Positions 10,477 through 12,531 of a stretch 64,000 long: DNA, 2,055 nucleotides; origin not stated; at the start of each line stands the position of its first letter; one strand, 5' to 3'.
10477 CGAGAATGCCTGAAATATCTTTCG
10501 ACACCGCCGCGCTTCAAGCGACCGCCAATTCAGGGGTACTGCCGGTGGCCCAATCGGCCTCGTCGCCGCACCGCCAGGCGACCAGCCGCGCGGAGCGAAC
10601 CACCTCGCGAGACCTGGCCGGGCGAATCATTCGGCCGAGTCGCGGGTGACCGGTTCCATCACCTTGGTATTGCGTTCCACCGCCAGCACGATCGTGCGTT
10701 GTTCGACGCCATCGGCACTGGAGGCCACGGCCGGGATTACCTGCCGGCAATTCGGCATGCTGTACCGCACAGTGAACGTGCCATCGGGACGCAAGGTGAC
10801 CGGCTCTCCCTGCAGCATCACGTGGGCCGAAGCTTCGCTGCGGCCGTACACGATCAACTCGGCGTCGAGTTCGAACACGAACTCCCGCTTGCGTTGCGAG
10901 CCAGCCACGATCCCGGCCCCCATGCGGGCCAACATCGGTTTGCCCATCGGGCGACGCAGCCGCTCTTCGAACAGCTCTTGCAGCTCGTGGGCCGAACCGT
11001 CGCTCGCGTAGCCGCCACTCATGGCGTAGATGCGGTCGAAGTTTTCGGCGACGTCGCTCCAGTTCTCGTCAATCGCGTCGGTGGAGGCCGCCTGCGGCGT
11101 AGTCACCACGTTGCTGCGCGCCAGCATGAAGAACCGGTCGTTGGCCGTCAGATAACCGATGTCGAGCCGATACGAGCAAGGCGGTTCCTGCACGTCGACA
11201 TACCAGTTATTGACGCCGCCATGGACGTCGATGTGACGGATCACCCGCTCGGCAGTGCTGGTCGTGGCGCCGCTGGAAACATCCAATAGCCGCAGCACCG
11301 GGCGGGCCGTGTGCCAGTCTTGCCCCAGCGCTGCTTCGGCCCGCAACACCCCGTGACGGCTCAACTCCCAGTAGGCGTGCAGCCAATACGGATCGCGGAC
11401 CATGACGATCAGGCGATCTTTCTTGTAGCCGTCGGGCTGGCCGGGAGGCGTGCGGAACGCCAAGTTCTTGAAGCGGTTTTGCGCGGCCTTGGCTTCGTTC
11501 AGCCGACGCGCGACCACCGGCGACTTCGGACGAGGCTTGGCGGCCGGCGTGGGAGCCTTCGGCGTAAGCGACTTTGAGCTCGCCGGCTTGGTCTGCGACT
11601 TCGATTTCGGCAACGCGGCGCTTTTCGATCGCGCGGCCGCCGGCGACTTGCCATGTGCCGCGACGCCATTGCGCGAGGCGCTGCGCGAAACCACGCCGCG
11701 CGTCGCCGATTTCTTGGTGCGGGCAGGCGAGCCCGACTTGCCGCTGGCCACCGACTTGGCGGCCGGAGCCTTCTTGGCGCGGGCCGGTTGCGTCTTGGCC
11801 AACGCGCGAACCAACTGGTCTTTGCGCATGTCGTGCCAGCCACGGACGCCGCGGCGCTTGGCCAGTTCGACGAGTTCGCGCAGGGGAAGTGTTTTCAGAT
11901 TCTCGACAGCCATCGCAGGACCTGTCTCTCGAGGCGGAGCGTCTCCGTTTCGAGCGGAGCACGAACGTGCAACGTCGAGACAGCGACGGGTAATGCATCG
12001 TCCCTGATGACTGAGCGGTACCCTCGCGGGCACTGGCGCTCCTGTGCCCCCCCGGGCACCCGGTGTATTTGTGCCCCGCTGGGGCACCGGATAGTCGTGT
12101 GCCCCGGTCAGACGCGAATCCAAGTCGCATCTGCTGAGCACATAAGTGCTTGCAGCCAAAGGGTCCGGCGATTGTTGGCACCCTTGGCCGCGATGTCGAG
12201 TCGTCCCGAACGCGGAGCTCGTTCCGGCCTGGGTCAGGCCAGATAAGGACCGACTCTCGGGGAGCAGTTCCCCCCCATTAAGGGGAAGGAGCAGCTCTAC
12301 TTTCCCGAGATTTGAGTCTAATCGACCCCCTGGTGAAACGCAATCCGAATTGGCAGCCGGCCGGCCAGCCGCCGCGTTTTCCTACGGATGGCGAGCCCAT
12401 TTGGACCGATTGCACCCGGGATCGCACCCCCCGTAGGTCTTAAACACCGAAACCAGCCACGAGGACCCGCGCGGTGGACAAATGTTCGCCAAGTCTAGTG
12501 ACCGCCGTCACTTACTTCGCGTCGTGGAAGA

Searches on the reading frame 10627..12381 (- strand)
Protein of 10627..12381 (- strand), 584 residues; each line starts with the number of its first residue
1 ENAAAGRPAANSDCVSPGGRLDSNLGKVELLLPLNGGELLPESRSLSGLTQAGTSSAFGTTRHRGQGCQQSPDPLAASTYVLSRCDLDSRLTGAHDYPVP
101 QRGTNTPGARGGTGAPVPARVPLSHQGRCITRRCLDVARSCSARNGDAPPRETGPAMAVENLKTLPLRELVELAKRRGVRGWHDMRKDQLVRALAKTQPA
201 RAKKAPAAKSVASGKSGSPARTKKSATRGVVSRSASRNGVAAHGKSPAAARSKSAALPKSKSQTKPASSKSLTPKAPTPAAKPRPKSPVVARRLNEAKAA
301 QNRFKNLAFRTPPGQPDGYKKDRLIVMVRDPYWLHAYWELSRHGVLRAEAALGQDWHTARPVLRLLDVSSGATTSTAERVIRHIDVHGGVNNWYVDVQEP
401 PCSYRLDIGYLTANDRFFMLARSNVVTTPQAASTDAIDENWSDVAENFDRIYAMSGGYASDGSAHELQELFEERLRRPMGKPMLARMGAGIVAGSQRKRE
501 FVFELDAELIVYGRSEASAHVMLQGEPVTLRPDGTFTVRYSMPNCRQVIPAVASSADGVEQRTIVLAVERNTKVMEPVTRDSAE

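Call 82: search_protein_families(library=pfam, proteins=[window:10627-12381:-], max_evalue=0.0001)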
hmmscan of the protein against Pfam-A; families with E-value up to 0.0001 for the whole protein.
window:10627-12381:- (584 aa): 2 families
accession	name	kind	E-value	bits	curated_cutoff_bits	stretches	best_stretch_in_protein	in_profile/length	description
PF16258.11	DUF4912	-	1.8e-34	119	29.4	1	319-439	1-118/118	Domain of unknown function (DUF4912)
PF07498.18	Rho_N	-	5.7e-07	29.9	24.9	1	162-199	2-39/43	Rho termination factor, N-terminal domain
